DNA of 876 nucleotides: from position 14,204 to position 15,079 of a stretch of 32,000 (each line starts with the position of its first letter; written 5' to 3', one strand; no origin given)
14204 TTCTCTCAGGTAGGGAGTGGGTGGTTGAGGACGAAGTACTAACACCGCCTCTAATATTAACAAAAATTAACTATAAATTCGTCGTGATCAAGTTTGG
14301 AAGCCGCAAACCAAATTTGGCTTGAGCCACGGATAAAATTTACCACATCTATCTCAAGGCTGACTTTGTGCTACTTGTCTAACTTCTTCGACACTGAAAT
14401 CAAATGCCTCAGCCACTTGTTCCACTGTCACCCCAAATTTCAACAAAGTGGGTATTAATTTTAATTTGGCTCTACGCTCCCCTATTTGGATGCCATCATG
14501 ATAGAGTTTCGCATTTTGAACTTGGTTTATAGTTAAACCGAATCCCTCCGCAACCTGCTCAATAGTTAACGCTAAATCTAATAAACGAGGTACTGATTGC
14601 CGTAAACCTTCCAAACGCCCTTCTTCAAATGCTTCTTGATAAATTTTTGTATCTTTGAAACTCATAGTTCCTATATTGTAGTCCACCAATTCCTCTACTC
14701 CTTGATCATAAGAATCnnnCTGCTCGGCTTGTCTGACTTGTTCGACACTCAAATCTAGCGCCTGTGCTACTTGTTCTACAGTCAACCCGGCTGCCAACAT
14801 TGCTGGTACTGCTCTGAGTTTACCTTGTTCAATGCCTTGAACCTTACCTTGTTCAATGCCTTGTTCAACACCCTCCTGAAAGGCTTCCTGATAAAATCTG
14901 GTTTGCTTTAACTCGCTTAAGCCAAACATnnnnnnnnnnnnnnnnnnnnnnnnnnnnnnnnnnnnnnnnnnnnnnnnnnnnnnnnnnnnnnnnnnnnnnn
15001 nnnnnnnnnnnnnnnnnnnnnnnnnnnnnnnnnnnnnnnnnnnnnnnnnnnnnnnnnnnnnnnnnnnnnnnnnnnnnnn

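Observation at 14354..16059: Rpn-family nuclease followed in frame, after one TAG, by a protein built from two extra copies of its own C-terminal module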

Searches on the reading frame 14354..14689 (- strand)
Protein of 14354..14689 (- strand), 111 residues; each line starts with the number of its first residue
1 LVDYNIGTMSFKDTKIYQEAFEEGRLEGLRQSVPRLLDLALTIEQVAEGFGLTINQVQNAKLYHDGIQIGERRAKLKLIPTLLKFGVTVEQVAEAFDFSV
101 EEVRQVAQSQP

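Call 3: search_protein_families(library=pfam, proteins=[window:14354-14689:-], max_evalue=0.1)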
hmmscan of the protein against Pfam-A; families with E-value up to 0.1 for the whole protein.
window:14354-14689:- (111 aa): 12 families
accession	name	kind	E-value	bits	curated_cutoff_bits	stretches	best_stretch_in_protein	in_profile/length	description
PF12324.14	HTH_15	-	0.00011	22.7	27.2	1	87-107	36-56/74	Helix-turn-helix domain of alkylmercury lyase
PF04539.22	Sigma70_r3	-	0.0014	19.1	25.3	0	88-108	22-42/78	Sigma-70 region 3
PF04255.20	DUF433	-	0.0033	17.6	23.6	0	72-106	17-52/56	Protein of unknown function (DUF433)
PF04545.22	Sigma70_r4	-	0.0052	16.7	24.1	0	86-105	20-39/50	Sigma-70, region 4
PF09035.16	Tn916-Xis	-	0.012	16.2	22.9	0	77-108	6-38/69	Excisionase from transposon Tn916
PF21531.3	Rv2175c_wHTH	-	0.012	16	27.1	0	41-81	16-54/57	DNA-binding protein Rv2175c, wHTH domain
PF13384.12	HTH_23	-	0.012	15.8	24.6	0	72-99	4-30/50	Homeodomain-like domain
PF16365.12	EutK_C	-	0.014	15.8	27.5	0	86-106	14-34/52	Ethanolamine utilization protein EutK C-terminus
PF02796.21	HTH_7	-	0.018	15.6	23.8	0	77-101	12-36/45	Helix-turn-helix domain of resolvase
PF19187.6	HTH_PafC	-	0.05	13.9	32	0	76-105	7-37/115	PafC helix-turn-helix domain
PF10975.14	DUF2802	-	0.06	14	33.5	0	82-103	39-60/68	Protein of unknown function (DUF2802)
PF11268.13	DUF3071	-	0.074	13.6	26.9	0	76-107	58-89/168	Protein of unknown function (DUF3071)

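Call 4: search_protein_families(library=ncbifam, proteins=[window:14354-14689:-], max_evalue=0.1)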
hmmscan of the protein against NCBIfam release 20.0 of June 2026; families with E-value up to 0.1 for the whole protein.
window:14354-14689:- (111 aa): 2 families
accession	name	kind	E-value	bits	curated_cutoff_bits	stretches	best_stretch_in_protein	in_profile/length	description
TIGR01784.1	T_den_put_tspse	subfamily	3.1e-15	56.7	52.1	2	66-106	233-273/273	Rpn family recombination-promoting nuclease/putative transposase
TIGR04111.1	BcepMu_gp16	hypoth_equivalog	0.059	13.3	34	0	84-106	11-33/55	phage-associated protein, BcepMu gp16 family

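Call 6: find_homologous_proteins(query=window:14357-14689:-, max_evalue=0.001)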
Query seq(111 aa) (111 aa): 20 proteins with E <= 0.001 among 29 candidates.
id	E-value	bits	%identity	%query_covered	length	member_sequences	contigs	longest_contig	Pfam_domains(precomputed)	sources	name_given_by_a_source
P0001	6.6e-59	214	95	99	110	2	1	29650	-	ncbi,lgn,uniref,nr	ncbi:hypothetical protein [Nostoc sp. NMS4]|uniref:hypothetical protein n=1 Tax=Nostoc sp. NMS4 TaxI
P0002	5.4e-56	205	91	99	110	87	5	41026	PF12324.15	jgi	-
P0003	5.2e-55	201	88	99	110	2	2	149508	-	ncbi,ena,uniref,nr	ncbi:MAG: hypothetical protein HWQ23_32510 [Nostoc sp. JL33]|uniref:hypothetical protein n=2 Tax=Nos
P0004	3.3e-53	196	87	99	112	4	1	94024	PF13384.13,PF04255.21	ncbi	ncbi:hypothetical protein [Nostoc sp.]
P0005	6.5e-50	185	89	93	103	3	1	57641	-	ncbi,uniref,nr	ncbi:hypothetical protein LC653_26720 [Nostoc sp. CHAB 5784]|uniref:hypothetical protein n=1 Tax=Nos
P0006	6.8e-50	185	88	93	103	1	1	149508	-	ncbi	ncbi:hypothetical protein [uncultured Nostoc sp.]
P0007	2.4e-49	183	88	93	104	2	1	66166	PF12324.15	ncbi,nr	ncbi:hypothetical protein F8S12_21700 [Nostoc sp. WHI]|nr:hypothetical protein [Nostoc sp. WHI]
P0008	5.1e-48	179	82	99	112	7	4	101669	-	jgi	jgi:predicted transposase YdaD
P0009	2.7e-46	174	80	98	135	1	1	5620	-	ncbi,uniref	ncbi:hypothetical protein, partial [Nostoc sp. CHAB 5715]|uniref:hypothetical protein n=1 Tax=Nostoc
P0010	1.1e-44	168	77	99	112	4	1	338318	-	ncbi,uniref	ncbi:hypothetical protein [Nostoc sp.]|uniref:hypothetical protein n=1 Tax=Nostoc sp. TaxID=1180 Rep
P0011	2.1e-44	167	77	98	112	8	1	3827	-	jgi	-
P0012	1.0e-38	149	75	93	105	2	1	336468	-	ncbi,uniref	ncbi:MAG: hypothetical protein V7K98_15285 [Nostoc sp.]|uniref:hypothetical protein n=1 Tax=Nostoc s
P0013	2.7e-37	145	67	99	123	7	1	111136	-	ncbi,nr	ncbi:hypothetical protein H1Q63_14070 [Desmonostoc muscorum CCALA 125]|nr:hypothetical protein [Desm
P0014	3.6e-36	141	92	67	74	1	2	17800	-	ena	-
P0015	4.1e-36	141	96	68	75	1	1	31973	-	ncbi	ncbi:MAG: hypothetical protein ACYTXK_26715, partial [Nostoc sp.]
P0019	4.1e-10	57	39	95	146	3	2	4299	PF11103.15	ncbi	-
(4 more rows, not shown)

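Call 8: find_encoding_contigs(protein=P0013, flank=5000, max_places=3)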
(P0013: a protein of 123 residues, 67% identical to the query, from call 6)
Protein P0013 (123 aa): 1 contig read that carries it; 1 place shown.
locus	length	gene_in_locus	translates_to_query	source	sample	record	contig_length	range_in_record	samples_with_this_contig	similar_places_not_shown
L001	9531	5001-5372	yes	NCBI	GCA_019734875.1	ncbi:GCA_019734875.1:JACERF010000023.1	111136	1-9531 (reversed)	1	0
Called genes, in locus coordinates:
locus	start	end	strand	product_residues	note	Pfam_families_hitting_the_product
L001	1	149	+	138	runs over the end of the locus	PF00380:Ribosomal_S9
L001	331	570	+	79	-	PF01197:Ribosomal_L31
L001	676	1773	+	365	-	PF03462:PCRF, PF00472:RF-1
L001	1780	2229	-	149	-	-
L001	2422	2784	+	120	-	PF01381:HTH_3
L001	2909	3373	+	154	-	PF01724:DUF29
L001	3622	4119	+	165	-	-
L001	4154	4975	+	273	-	PF11103:DUF2887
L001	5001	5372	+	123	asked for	-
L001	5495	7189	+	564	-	PF00005:ABC_tran, PF13555:AAA_29 (faint), PF02463:SMC_N (faint), PF13304:AAA_21 (faint), PF12848:ABC_tran_Xtn, PF00005:ABC_tran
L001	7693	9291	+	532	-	PF01676:Metalloenzyme, PF06415:iPGM_N, PF01663:Phosphodiest (weak)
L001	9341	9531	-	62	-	?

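Call 9: find_encoding_contigs(protein=P0010, flank=5000, max_places=3)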
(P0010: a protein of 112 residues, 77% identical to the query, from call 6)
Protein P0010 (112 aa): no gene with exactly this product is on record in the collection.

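Call 21: search_protein_representatives(protein=window:14357-14686:-)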
Query: 110 residues. Proteins with E-value up to 0.001 (for the whole library): 136; up to 1e-10: 5; up to 1e-30: 2. The best 136 are listed.
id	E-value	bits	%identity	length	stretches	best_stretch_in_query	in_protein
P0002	3.0e-56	203.8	90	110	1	1-110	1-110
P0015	1.3e-36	140.8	96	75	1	36-110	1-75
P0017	6.3e-27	109.7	94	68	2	69-110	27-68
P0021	7.5e-13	64.6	34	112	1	10-108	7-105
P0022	3.3e-11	59.3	48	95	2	54-107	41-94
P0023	2.7e-10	56.4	44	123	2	5-63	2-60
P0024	1.2e-09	54.3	55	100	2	67-109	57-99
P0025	5.1e-09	52.2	44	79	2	63-108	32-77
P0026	7.9e-09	51.7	43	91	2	62-106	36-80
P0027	8.3e-09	51.6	54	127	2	63-106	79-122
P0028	1.6e-08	50.6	44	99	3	65-99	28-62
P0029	3.0e-08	49.8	56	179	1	5-58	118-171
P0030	5.2e-08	49.0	48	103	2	60-108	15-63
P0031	1.7e-07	47.4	52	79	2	65-108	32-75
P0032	2.2e-07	47.0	46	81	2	67-109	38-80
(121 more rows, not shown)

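Call 32: search_protein_families(library=padloc, proteins=[window:14354-14689:-], max_evalue=0.01)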
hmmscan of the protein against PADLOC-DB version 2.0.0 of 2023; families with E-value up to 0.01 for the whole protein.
window:14354-14689:- (111 aa): 1 family
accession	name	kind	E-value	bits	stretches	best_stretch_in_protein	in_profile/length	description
PDLC04133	mad1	-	0.0011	17.2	0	87-107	6-26/60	mads_1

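Call 34: predict_structure(alignment_id=A1)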
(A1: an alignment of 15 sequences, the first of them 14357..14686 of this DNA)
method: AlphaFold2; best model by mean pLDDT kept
length: 110 residues; sequences in the alignment: 15
mean_pLDDT: 77.3   pTM: 0.51
mean pLDDT of the five models: 77.3, 76.1, 75.8, 72.1, 69.7
residues with pLDDT >= 90: 25; 70-90: 57; 50-70: 15; < 50: 13
segments of 3 or more residues with pLDDT < 50: 1-10
pLDDT, mean of each block of 10 residues (from residue 1): 44 52 66 83 86 84 82 88 92 92 80
secondary structure, 60 per line:
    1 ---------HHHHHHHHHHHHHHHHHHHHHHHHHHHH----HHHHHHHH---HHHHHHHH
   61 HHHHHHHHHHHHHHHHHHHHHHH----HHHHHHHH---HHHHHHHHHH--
elements in order: H10-37 H42-49 H53-83 H88-95 H99-108

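Call 37: fold_search(model_id=the predicted structure, library=pdb)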
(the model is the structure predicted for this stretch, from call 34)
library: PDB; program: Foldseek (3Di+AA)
matches with E <= 10: 499; with E <= 0.001: 0
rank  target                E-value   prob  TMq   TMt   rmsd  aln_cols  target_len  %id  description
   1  8vd6                  1.9e-01  0.72  0.29  0.19   8.4       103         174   25  Crystal structure of CAP Repeat (released 2024-09-18)
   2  9n9q_C                2.0e-01  0.54  0.29  0.13  14.8       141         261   13  Cryo-EM structure of the RNA-guided transcription complex (released 2025-12-24)
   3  3iuo_A                2.1e-01  0.80  0.33  0.33  12.3        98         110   18  The Crystal Structure of the C-terminal domain of the ATP-dependent DNA helicase RecQ from Porphyromonas gingivalis to (released 2009-09-08)
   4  6edt_F                2.1e-01  0.47  0.24  0.10  19.5       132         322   13  Mycobacterium tuberculosis RNAP open promoter complex with RbpA/CarD and AP3 promoter (released 2018-11-21)
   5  2lvs_MODEL_1_A        3.1e-01  0.80  0.35  0.36   9.8        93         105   17  NMR solution structure of a CRISPR repeat binding protein (released 2013-01-23)
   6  7l7b_F                3.2e-01  0.33  0.23  0.11  20.8       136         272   13  Clostridioides difficile RNAP with fidaxomicin (released 2022-02-02)
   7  2x48_A                3.9e-01  1.00  0.33  0.64   1.1        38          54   32  ORF 55 from Sulfolobus islandicus rudivirus 1 (released 2010-07-21)
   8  6swi                  3.9e-01  0.54  0.32  0.30   7.4       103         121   14  The C-terminal domain of AraT, a response regulator from Geobacillus stearothermophilus (released 2020-10-14)
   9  8dy9_F                4.1e-01  0.41  0.28  0.11  19.7       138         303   13  Streptomyces venezuelae RNAP unconstrained open promoter complex with WhiA and WhiB transcription factors (released 2023-03-01)
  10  9ca6_B                5.0e-01  0.54  0.32  0.18   7.1        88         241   14  Rns Pocket Mutant - I14F/I17F (released 2025-06-25)
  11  9e87_F                5.0e-01  0.44  0.30  0.12  19.1       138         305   14  De Novo Mycobacterium tuberculosis transcription initiation pre-RPO promoter complex with open Beta' clamp (RNA Polyme (released 2025-10-01)
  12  9e86_F                5.0e-01  0.30  0.24  0.10  19.7       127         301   13  De Novo Mycobacterium tuberculosis transcription initiation promoter complex with 5-mer RNA and open Beta' clamp (RNA  (released 2025-10-01)
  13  7p5x_AF               5.6e-01  0.35  0.28  0.11  19.6       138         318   14  Mycobacterial RNAP with transcriptional activator PafBC (released 2021-12-22)
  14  6dcf_F                5.9e-01  0.23  0.24  0.10  19.4       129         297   15  Crystal structure of a Mycobacterium smegmatis transcription initiation complex with Rifampicin-resistant RNA polymera (released 2018-09-05)
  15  3iuo_B                6.3e-01  0.54  0.33  0.33  12.3        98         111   18  The Crystal Structure of the C-terminal domain of the ATP-dependent DNA helicase RecQ from Porphyromonas gingivalis to (released 2009-09-08)
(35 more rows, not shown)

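Call 46: find_encoding_contigs(protein=P0021, flank=3000, max_places=3)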
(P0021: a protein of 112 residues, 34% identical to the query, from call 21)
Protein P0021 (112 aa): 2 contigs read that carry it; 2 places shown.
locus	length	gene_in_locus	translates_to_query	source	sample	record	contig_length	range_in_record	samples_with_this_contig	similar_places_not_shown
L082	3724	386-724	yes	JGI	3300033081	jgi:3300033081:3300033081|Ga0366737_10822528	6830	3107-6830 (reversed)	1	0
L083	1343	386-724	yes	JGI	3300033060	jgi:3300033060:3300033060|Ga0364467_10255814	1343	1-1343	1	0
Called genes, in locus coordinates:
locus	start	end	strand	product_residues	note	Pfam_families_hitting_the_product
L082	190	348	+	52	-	-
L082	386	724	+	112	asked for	PF09278:MerR-DNA-bind (faint), PF08281:Sigma70_r4_2 (faint)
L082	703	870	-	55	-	-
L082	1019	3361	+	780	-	PF00196:GerE, PF08281:Sigma70_r4_2 (faint), PF00931:NB-ARC (weak), PF13176:TPR_7 (faint), PF07719:TPR_2 (faint), PF00515:TPR_1 (faint), PF17874:TPR_MalT, PF13424:TPR_12, +2 more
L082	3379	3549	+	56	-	-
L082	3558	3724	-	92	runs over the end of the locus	PF12728:HTH_17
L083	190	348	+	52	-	-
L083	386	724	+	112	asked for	PF09278:MerR-DNA-bind (faint), PF08281:Sigma70_r4_2 (faint)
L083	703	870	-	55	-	-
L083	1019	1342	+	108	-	?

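Call 71: search_protein_families(library=phrogs, proteins=[window:14354-14689:-], max_evalue=0.01)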
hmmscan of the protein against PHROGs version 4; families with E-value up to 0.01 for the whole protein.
window:14354-14689:- (111 aa): 3 families
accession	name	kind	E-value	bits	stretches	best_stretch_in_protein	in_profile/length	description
phrog_3300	-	integration and excision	3.4e-06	27.7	1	64-108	268-312/313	transposase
phrog_323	-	transcription regulation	0.0012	19.5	0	42-108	113-186/319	transcriptional regulator, D5-like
phrog_16678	-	unknown function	0.0014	19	1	19-106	144-232/259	-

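Call 77: search_protein_families(library=pfam, proteins=[window:14357-14689:-], max_evalue=10)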
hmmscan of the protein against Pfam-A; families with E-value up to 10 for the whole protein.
seq(111 aa): 16 families
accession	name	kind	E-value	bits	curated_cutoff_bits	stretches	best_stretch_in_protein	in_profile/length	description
PF12324.14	HTH_15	-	0.00011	22.7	27.2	2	87-107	36-56/74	Helix-turn-helix domain of alkylmercury lyase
PF04539.22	Sigma70_r3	-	0.0014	19.1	25.3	1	88-108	22-42/78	Sigma-70 region 3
PF04255.20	DUF433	-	0.0033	17.6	23.6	2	72-106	17-52/56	Protein of unknown function (DUF433)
PF04545.22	Sigma70_r4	-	0.0052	16.7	24.1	1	86-105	20-39/50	Sigma-70, region 4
PF09035.16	Tn916-Xis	-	0.012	16.2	22.9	1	77-108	6-38/69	Excisionase from transposon Tn916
PF21531.3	Rv2175c_wHTH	-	0.012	16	27.1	1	41-81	16-54/57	DNA-binding protein Rv2175c, wHTH domain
PF13384.12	HTH_23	-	0.012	15.8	24.6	1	72-99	4-30/50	Homeodomain-like domain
PF16365.12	EutK_C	-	0.014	15.8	27.5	1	86-106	14-34/52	Ethanolamine utilization protein EutK C-terminus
PF02796.21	HTH_7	-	0.018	15.6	23.8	1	77-101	12-36/45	Helix-turn-helix domain of resolvase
PF19187.6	HTH_PafC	-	0.05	13.9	32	1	76-105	7-37/115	PafC helix-turn-helix domain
PF10975.14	DUF2802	-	0.06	14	33.5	1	82-103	39-60/68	Protein of unknown function (DUF2802)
PF11268.13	DUF3071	-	0.074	13.6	26.9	1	76-107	58-89/168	Protein of unknown function (DUF3071)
PF12728.13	HTH_17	-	0.1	13.3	27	0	41-59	2-20/51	Helix-turn-helix domain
PF10078.15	DUF2316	-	0.11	13.2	26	0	78-107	15-44/89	Uncharacterized protein conserved in bacteria (DUF2316)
PF08281.18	Sigma70_r4_2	-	0.18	11.9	25.7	0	41-59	27-45/54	Sigma-70, region 4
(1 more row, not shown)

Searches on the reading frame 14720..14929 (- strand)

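Call 77: search_protein_families(library=pfam, proteins=[window:14720-14929:-], max_evalue=10)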
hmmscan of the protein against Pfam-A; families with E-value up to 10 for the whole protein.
seq(70 aa): 19 families
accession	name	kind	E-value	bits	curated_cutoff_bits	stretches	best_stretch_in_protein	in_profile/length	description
PF04545.22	Sigma70_r4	-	0.0004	20.3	24.1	1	47-69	19-41/50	Sigma-70, region 4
PF13560.12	HTH_31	-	0.00073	20.2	27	1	46-70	12-36/64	Helix-turn-helix domain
PF13384.12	HTH_23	-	0.0024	18.1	24.6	1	39-67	9-36/50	Homeodomain-like domain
PF12324.14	HTH_15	-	0.0027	18.3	27.2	1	23-68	8-55/74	Helix-turn-helix domain of alkylmercury lyase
PF13413.12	HTH_25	-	0.0034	17.6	24.6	1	46-68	8-30/62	Helix-turn-helix domain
PF01527.26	HTH_Tnp_1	-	0.013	16.2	24.1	1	35-67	10-42/75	Transposase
PF04255.20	DUF433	-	0.015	15.6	23.6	1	41-68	24-52/56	Protein of unknown function (DUF433)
PF00196.25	GerE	-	0.017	15.2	23.5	1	41-65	10-34/57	Bacterial regulatory proteins, luxR family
PF04539.22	Sigma70_r3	-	0.018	15.5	25.3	1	50-68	22-40/78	Sigma-70 region 3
PF13518.12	HTH_28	-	0.019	15.5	25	1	37-68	2-32/52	Helix-turn-helix domain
PF16365.12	EutK_C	-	0.027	14.9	27.5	1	41-68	8-34/52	Ethanolamine utilization protein EutK C-terminus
PF21531.3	Rv2175c_wHTH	-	0.028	14.9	27.1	1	49-67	16-34/57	DNA-binding protein Rv2175c, wHTH domain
PF11268.13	DUF3071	-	0.029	14.9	26.9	1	25-67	45-87/168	Protein of unknown function (DUF3071)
PF01381.28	HTH_3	-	0.042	14.3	23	1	45-69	6-30/55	Helix-turn-helix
PF02796.21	HTH_7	-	0.064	13.8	23.8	1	42-65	15-38/45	Helix-turn-helix domain of resolvase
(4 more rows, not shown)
